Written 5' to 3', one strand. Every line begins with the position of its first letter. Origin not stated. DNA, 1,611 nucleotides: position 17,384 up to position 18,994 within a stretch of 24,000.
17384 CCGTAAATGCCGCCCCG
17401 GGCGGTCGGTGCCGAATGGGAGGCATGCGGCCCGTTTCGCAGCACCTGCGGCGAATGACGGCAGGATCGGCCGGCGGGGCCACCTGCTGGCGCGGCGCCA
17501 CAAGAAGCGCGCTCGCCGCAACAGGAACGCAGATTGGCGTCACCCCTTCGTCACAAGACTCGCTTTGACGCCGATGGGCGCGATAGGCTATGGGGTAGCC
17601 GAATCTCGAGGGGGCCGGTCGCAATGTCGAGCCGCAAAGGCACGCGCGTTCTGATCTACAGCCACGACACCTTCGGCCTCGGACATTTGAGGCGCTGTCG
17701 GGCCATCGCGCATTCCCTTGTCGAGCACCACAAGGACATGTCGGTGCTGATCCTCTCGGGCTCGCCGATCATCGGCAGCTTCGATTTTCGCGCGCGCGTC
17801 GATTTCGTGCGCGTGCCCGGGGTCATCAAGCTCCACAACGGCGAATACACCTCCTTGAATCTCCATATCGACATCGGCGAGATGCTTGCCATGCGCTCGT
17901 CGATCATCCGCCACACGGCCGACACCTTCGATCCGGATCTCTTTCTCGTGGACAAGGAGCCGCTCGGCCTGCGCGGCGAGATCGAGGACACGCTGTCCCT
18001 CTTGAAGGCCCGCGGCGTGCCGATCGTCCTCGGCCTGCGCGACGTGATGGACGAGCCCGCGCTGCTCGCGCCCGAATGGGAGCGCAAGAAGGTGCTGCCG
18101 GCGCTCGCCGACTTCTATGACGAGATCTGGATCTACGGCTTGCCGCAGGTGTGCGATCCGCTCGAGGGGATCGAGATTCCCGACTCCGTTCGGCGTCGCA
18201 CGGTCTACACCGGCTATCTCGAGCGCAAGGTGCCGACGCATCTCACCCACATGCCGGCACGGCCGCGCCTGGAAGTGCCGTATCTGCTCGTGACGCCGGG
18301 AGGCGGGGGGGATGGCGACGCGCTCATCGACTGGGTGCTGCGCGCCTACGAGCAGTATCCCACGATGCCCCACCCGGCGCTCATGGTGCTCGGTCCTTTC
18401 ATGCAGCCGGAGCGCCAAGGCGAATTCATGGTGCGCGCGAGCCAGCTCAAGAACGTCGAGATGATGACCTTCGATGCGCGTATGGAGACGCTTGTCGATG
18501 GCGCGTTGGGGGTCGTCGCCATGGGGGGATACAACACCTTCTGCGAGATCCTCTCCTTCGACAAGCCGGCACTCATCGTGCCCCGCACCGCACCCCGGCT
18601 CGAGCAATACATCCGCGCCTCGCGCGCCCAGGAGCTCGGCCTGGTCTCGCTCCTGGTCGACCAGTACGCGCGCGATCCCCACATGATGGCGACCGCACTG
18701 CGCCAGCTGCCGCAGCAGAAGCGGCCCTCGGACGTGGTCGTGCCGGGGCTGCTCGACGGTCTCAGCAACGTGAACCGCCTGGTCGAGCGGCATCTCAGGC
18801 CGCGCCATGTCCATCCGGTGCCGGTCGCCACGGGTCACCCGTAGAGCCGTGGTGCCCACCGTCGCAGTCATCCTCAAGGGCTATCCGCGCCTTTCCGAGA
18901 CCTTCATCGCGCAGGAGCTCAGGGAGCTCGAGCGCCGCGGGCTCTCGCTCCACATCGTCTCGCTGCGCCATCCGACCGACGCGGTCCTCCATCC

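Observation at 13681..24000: Uncharacterised divergent ~10-gene glycoconjugate synthesis/export locus with chained start-stop overlaps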

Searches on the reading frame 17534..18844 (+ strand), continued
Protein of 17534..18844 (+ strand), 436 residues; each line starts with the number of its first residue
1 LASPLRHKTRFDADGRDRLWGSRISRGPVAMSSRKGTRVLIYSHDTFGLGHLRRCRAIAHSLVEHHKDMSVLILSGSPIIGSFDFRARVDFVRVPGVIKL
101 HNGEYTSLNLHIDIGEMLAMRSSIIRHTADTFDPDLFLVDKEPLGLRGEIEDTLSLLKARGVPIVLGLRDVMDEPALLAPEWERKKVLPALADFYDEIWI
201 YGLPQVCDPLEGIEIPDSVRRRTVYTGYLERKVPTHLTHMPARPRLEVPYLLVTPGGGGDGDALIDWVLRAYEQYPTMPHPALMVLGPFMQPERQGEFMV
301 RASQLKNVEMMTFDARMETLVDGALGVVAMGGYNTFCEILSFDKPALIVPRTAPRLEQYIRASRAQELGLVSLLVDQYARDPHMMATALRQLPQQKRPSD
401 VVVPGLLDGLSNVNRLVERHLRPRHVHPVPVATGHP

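Call 56: search_solved_structures(query=L003:18601-20520:+, max_evalue=0.00001)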
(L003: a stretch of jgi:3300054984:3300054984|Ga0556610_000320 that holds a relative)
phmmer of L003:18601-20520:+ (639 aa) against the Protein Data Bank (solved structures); distinct sequences matched with E-value up to 0.00001: 40.
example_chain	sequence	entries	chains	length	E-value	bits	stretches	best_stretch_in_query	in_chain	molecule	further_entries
5ipw_A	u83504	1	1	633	9.2e-88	298.4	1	24-607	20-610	Oligopeptide ABC transporter, periplasmic oligopeptide-binding protein, putative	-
7ver_A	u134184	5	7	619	1.7e-70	241.3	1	38-629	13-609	SPH1118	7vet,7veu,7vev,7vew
7veq_A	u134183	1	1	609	2.5e-70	240.8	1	38-625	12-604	SPH1118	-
6epy_A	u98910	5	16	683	1.7e-22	82.8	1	101-608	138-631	Periplasmic alpha-galactoside-binding protein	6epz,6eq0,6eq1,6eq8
1zty_A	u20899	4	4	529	1e-15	60.4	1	244-497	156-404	Chitin Oligosaccharide Binding Protein | Peptide ABC transporter, periplasmic peptide-binding protein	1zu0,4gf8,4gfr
8i5j_A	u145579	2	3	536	1.1e-15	60.3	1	244-497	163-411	ABC transporter substrate-binding protein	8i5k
7ebm_A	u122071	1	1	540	2.1e-15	59.3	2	86-163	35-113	Peptide ABC transporter, periplasmic peptide-binding protein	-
5yqw_A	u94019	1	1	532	7.1e-15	57.6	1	86-163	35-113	Peptide ABC transporter, periplasmic peptide-binding protein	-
6lzw_A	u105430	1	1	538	7.2e-15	57.6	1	86-163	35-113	Peptide ABC transporter, periplasmic peptide-binding protein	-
6lzv_A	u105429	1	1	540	7.2e-15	57.6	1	86-159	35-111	Peptide ABC transporter, periplasmic peptide-binding protein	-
6lzq_A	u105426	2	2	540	7.5e-15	57.5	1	86-163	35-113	Peptide ABC transporter, periplasmic peptide-binding protein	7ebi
6lzu_A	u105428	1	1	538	7.9e-15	57.4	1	86-163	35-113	Peptide ABC transporter, periplasmic peptide-binding protein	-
6lzt_A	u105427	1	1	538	9.3e-15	57.2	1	86-163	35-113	Peptide ABC transporter, periplasmic peptide-binding protein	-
1dpe_A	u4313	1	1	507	5.2e-12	48.1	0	358-530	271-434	DIPEPTIDE-BINDING PROTEIN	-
1dpp_A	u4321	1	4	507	8.5e-12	47.4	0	358-494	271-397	DIPEPTIDE BINDING PROTEIN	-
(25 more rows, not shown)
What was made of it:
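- On Peptide-specific Opp/Dpp binding proteins: DppA, OppA and MppA score E 1e-9 to 1e-12 (call 56).
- The binding protein resembles the pectin/oligogalacturonide-binding SPH1118 (call 56).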

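Call 62: search_protein_families(library=ncbifam, proteins=[L018:16491-17768:+, L020:2442-3779:-, L022:5523-6860:-, L022:8666-9634:+, L022:4331-5533:+, L022:7308-8657:+, L022:3272-4102:-, L018:7134-9506:-], max_evalue=1e-8)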
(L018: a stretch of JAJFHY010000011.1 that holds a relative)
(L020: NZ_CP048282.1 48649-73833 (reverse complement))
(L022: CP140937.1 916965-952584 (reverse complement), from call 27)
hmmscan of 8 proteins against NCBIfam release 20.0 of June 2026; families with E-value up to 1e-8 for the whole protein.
L018:16491-17768:+ (425 aa): 6 families
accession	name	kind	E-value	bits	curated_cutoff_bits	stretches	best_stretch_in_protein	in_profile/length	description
NF011729.0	PRK15182.1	equivalog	6.9e-181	601.7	592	1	5-424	4-424/425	Vi polysaccharide biosynthesis UDP-N-acetylglucosamine C-6 dehydrogenase TviB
TIGR03026.1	NDP-sugDHase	subfamily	1.4e-109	366.7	189.8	1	9-413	2-412/413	nucleotide sugar dehydrogenase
NF040825.1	UDPMaNacDH_Arch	equivalog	4.8e-63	213.5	750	1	8-416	1-401/418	UDP-N-acetyl-D-mannosamine dehydrogenase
NF008286.0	PRK11064.1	equivalog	1.2e-56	192.2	459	1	9-401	5-409/420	UDP-N-acetyl-D-mannosamine dehydrogenase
NF041297.1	UDPGDh_AglM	equivalog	4.2e-39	134.7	670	1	9-367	2-369/429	UDP-glucose 6-dehydrogenase AglM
NF047673.2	TeichurnBiosyTuaD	equivalog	2e-28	99.7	700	1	9-417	3-415/439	UDP-glucose 6-dehydrogenase TuaD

L020:2442-3779:- (445 aa): 7 families
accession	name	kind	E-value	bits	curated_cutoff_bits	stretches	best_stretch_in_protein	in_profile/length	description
TIGR03026.1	NDP-sugDHase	subfamily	2.1e-125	418.8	189.8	1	21-430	4-413/413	nucleotide sugar dehydrogenase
NF040825.1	UDPMaNacDH_Arch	equivalog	6.5e-79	265.7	750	1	19-432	2-401/418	UDP-N-acetyl-D-mannosamine dehydrogenase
NF011729.0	PRK15182.1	equivalog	4.5e-65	220.1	592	1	20-414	9-392/425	Vi polysaccharide biosynthesis UDP-N-acetylglucosamine C-6 dehydrogenase TviB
NF008286.0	PRK11064.1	equivalog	8.1e-65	219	459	1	20-432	6-419/420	UDP-N-acetyl-D-mannosamine dehydrogenase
NF041297.1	UDPGDh_AglM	equivalog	1.6e-50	172.3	670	1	21-434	4-419/429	UDP-glucose 6-dehydrogenase AglM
NF047673.2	TeichurnBiosyTuaD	equivalog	1.9e-39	136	700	1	21-434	5-416/439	UDP-glucose 6-dehydrogenase TuaD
NF011631.0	PRK15057.1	equivalog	2.3e-12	46.7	757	1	21-282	4-259/388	UDP-glucose 6-dehydrogenase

L022:5523-6860:- (445 aa): 7 families
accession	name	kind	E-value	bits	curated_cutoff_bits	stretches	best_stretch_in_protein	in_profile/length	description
TIGR03026.1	NDP-sugDHase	subfamily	2.2e-126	422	189.8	1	19-430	2-413/413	nucleotide sugar dehydrogenase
NF040825.1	UDPMaNacDH_Arch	equivalog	4.5e-84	282.7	750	1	19-413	2-377/418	UDP-N-acetyl-D-mannosamine dehydrogenase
NF008286.0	PRK11064.1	equivalog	7.5e-66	222.4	459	1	18-431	4-418/420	UDP-N-acetyl-D-mannosamine dehydrogenase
NF011729.0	PRK15182.1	equivalog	6.7e-65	219.5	592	1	19-412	8-390/425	Vi polysaccharide biosynthesis UDP-N-acetylglucosamine C-6 dehydrogenase TviB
NF041297.1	UDPGDh_AglM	equivalog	8.6e-52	176.5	670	1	19-433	2-418/429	UDP-glucose 6-dehydrogenase AglM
NF047673.2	TeichurnBiosyTuaD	equivalog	7.2e-45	153.9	700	1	19-433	3-415/439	UDP-glucose 6-dehydrogenase TuaD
NF011631.0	PRK15057.1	equivalog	6.7e-11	41.9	757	1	20-285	3-262/388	UDP-glucose 6-dehydrogenase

L022:8666-9634:+ (322 aa): 0 families

L022:4331-5533:+ (400 aa): 0 families

L022:7308-8657:+ (449 aa): 0 families

L022:3272-4102:- (276 aa): 8 families
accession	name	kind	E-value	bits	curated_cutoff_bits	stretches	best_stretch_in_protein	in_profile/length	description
NF000801.0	PRK00055.1-3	equivalog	2.9e-22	79.1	252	2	189-275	218-302/307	ribonuclease Z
TIGR02651.1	RNase_Z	equivalog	8.7e-21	74.2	292.95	2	170-274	201-300/302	ribonuclease Z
NF002558.0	PRK02126.1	subfamily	6.3e-13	48.4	315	0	171-265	243-335/345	ribonuclease Z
NF000800.0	PRK00055.1-1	equivalog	2.1e-12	46.6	398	0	170-274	204-303/305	ribonuclease Z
NF041257.1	GntH_guanitoxin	equivalog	5.7e-11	41.9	333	1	31-269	31-290/374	guanitoxin biosynthesis MBL fold metallo-hydrolase GntH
TIGR02649.1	true_RNase_BN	exception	1.8e-09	37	563.7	0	170-273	203-301/304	ribonuclease BN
NF000805.0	PRK00055.2-3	equivalog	1.9e-09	37.2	416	0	170-266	200-289/307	ribonuclease Z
NF041851.1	cyc_nuc_deg_phdiest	equivalog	2.8e-09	36.7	400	1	41-268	30-244/253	cyclic nucleotide-degrading phosphodiesterase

L018:7134-9506:- (790 aa): 4 families
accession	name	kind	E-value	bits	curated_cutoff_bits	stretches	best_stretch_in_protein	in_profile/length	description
NF008542.0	PRK11465.1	equivalog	8.2e-48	163.2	596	1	201-763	198-737/741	mechanosensitive channel protein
NF047601.1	MscSThanab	equivalog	5.8e-39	134.2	500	1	481-752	19-278/280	small-conductance mechanosensitive channel MscS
NF007662.0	PRK10334.1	subfamily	5e-18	65.3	321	1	547-751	76-278/286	small-conductance mechanosensitive channel MscS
NF047602.1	MscsSHelicob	equivalog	4.3e-13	49.3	400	1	542-748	52-256/260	small-conductance mechanosensitive channel MscS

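Call 63: search_protein_families(library=pfam, proteins=[L022:8666-9634:+, L022:4331-5533:+, L022:7308-8657:+, L022:3272-4102:-, L002:14284-15267:+, L022:19616-20290:-, L022:23920-24669:+, L025:14376-15662:+, L025:15637-16650:+, L025:12572-14386:+], max_evalue=0.001)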
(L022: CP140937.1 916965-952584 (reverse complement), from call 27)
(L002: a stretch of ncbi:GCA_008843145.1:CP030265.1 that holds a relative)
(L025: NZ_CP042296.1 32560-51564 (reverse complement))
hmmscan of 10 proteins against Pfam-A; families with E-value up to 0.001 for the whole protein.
L022:8666-9634:+ (322 aa): 1 family
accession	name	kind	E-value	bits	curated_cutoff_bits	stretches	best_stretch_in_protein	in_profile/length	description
PF14099.13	Polysacc_lyase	-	4.4e-39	135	29.9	1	53-305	14-210/210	Polysaccharide lyase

L022:4331-5533:+ (400 aa): 1 family
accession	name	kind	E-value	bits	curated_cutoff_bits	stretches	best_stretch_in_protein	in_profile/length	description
PF11294.13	DUF3095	-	6.6e-130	434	22.2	1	9-380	1-378/378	Protein of unknown function (DUF3095)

L022:7308-8657:+ (449 aa): 1 family
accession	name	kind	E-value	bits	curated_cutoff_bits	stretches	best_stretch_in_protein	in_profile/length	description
PF00211.25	Guanylate_cyc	-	1.5e-05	25.1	21.9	1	222-366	11-147/183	Adenylate and Guanylate cyclase catalytic domain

L022:3272-4102:- (276 aa): 2 families
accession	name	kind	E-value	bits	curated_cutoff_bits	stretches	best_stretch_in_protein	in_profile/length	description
PF12706.13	Lactamase_B_2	-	1.6e-12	47.9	27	1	44-242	4-200/200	Beta-lactamase superfamily domain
PF00753.33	Lactamase_B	-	3e-06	27.8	22.7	1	29-93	4-72/196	Metallo-beta-lactamase superfamily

L002:14284-15267:+ (327 aa): 2 families
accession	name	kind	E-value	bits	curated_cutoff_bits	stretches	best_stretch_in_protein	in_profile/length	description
PF09597.18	SAM_Ribosomal_mS41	-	3.4e-07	30.7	23.7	0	280-304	31-55/68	Small ribosomal subunit protein mS41 SAM domain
PF15929.10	Myofilin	-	0.00025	22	27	0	217-256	40-79/146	Myofilin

L022:19616-20290:- (224 aa): 0 families

L022:23920-24669:+ (249 aa): 1 family
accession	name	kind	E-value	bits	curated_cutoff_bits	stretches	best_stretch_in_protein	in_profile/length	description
PF05050.19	Methyltransf_21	-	8e-06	26.5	22.7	1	68-168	22-131/173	Methyltransferase FkbM domain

L025:14376-15662:+ (428 aa): 1 family
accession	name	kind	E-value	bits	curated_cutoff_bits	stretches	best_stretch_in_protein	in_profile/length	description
PF01636.29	APH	-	1.3e-14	55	23.2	1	169-363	26-224/239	Phosphotransferase enzyme family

L025:15637-16650:+ (337 aa): 1 family
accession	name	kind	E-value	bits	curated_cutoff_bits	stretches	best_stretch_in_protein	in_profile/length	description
PF01636.29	APH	-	6.4e-06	26.5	23.2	1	133-265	86-218/239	Phosphotransferase enzyme family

L025:12572-14386:+ (604 aa): 4 families
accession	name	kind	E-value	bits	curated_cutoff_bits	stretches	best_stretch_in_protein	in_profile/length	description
PF00664.28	ABC_membrane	-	2.5e-41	142.6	28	1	26-309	4-274/274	ABC transporter transmembrane region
PF00005.33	ABC_tran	-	3.3e-33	115.6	25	1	376-524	1-135/137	ABC transporter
PF02463.25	SMC_N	-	1.5e-05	24.9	40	1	497-569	136-212/220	RecF/RecN/SMC N terminal domain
PF13191.12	AAA_16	-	5.9e-05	24.1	32.6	1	385-442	23-85/167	AAA ATPase domain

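Call 93: search_protein_families(library=padloc, proteins=[window:17624-18844:+], max_evalue=0.00001)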
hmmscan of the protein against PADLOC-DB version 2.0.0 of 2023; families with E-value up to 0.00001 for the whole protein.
window:17624-18844:+ (406 aa): 0 families

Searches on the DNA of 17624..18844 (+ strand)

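Call 26: search_dna_similar(query=L021:15001-18620:+, collection=plasmids, mode=near, max_rows=60)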
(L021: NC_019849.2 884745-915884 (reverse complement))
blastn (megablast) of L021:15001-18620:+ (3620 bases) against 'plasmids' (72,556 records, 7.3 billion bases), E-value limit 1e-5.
Records with a match: 207; places in all: 207; records where one place covers at least 80% of the query: 117.
Best place of each record, by identity: >=99% 42; 95-99% 9; 80-90% 12; 60-80% 144.
By first word of the organism name: Rhizobium 123; Sinorhizobium 78; Shinella 3; Ensifer 2; Phyllobacterium 1.
By predicted mobility (MOB-suite, as given by PLSDB): mobilizable 90; non-mobilizable 90; conjugative 27.
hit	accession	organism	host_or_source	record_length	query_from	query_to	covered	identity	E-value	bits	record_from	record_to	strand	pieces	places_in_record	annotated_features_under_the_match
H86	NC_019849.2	Sinorhizobium meliloti GR4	-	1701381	1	3620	100%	100.0%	0e+0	6685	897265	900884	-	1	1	none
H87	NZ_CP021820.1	Sinorhizobium meliloti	Medicago truncatula,Single Cell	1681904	1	3620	100%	99.7%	0e+0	6625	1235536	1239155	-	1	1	none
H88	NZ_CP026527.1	Sinorhizobium meliloti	Medicago sativa L. subsp. ambigua,Cell ...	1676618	1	3620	100%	99.7%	0e+0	6625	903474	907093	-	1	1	none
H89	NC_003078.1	Sinorhizobium meliloti 1021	-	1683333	1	3620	100%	99.6%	0e+0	6608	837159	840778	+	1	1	none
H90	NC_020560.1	Sinorhizobium meliloti 2011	-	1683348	1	3620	100%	99.6%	0e+0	6608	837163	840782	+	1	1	none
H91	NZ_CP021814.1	Sinorhizobium meliloti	Medicago truncatula,Single Cell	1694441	1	3620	100%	99.6%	0e+0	6608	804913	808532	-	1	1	none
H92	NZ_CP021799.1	Sinorhizobium meliloti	Medicago sativa,Single Cell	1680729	1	3620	100%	99.6%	0e+0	6608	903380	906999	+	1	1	none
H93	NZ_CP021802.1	Sinorhizobium meliloti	Medicago sativa,Single Cell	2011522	1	3620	100%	99.6%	0e+0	6602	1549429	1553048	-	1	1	none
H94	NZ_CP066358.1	Sinorhizobium meliloti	Medicago lupulina L.,nodules of ...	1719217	1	3620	100%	99.6%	0e+0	6602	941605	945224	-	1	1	none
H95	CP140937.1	Sinorhizobium meliloti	Medicago lupulina,whole organism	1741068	1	3620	100%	99.6%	0e+0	6602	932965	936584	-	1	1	glycosyltransferase family 4 protein | glycosyltransferase family protein (x2) | class I SAM-dependent methyltransferase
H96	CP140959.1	Sinorhizobium meliloti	Medicago lupulina,whole organism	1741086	1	3620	100%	99.6%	0e+0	6602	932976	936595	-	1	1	glycosyltransferase family 4 protein | glycosyltransferase family protein (x2) | class I SAM-dependent methyltransferase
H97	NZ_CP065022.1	Sinorhizobium meliloti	Medicago sativa subsp. varia (Martyn) ...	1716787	1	3620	100%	99.6%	0e+0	6597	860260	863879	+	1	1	none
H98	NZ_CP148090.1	Sinorhizobium meliloti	Medicago sativa,cell culture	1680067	1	3620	100%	99.6%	0e+0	6597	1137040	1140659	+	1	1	none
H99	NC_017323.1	Sinorhizobium meliloti BL225C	-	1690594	1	3620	100%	99.5%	0e+0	6591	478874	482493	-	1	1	none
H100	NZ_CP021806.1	Sinorhizobium meliloti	Medicago truncatula,Single Cell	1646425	1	3620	100%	99.5%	0e+0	6591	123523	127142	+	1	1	none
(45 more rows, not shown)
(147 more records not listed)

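Call 27: get_annotated_region(hit=H95, flank=16000)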
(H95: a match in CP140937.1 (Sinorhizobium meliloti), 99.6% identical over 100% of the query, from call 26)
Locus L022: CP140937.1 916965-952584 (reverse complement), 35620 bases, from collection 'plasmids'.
description: Sinorhizobium meliloti strain ml21 plasmid pSymB, complete sequence
organism: Sinorhizobium meliloti (NCBI taxid 382)
taxonomy: Bacteria; Pseudomonadota; Alphaproteobacteria; Hyphomicrobiales; Rhizobiaceae; Sinorhizobium; Sinorhizobium meliloti
host: -; source: Medicago lupulina,whole organism; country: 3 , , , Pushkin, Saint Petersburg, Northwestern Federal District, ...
typing (MOB-suite, as given by PLSDB): mobilizable; relaxase MOBQ
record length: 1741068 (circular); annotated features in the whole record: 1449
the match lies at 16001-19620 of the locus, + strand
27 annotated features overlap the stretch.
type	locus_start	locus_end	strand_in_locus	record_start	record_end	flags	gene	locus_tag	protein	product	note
CDS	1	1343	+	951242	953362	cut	-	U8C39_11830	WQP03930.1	mechanosensitive ion channel family protein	-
CDS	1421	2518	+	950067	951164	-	-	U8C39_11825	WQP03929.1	glycosyltransferase family 4 protein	-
CDS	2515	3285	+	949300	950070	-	-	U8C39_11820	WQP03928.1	polysaccharide deacetylase family protein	-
CDS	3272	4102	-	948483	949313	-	-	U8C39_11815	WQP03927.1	MBL fold metallo-hydrolase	-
CDS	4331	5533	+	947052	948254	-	-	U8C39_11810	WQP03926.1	DUF3095 domain-containing protein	-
CDS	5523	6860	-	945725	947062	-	-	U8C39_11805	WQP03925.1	nucleotide sugar dehydrogenase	-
CDS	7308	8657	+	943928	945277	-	-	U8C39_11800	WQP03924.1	adenylate/guanylate cyclase domain-containing protein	-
CDS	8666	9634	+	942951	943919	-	-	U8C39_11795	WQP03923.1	polysaccharide lyase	-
CDS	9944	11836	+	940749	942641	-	-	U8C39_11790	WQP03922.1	ABC transporter ATP-binding protein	-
CDS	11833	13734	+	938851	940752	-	-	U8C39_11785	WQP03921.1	ABC transporter substrate-binding protein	-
CDS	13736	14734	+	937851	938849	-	-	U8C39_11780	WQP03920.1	ABC transporter permease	-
CDS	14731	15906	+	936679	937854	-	-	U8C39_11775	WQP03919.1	ABC transporter permease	-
CDS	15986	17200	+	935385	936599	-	-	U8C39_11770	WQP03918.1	glycosyltransferase family protein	-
CDS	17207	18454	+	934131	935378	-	-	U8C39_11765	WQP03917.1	glycosyltransferase family 4 protein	-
CDS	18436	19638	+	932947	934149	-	-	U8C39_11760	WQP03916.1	glycosyltransferase family protein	-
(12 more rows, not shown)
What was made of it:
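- A lyase lies next to the importer in S. meliloti (calls 27, 63).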
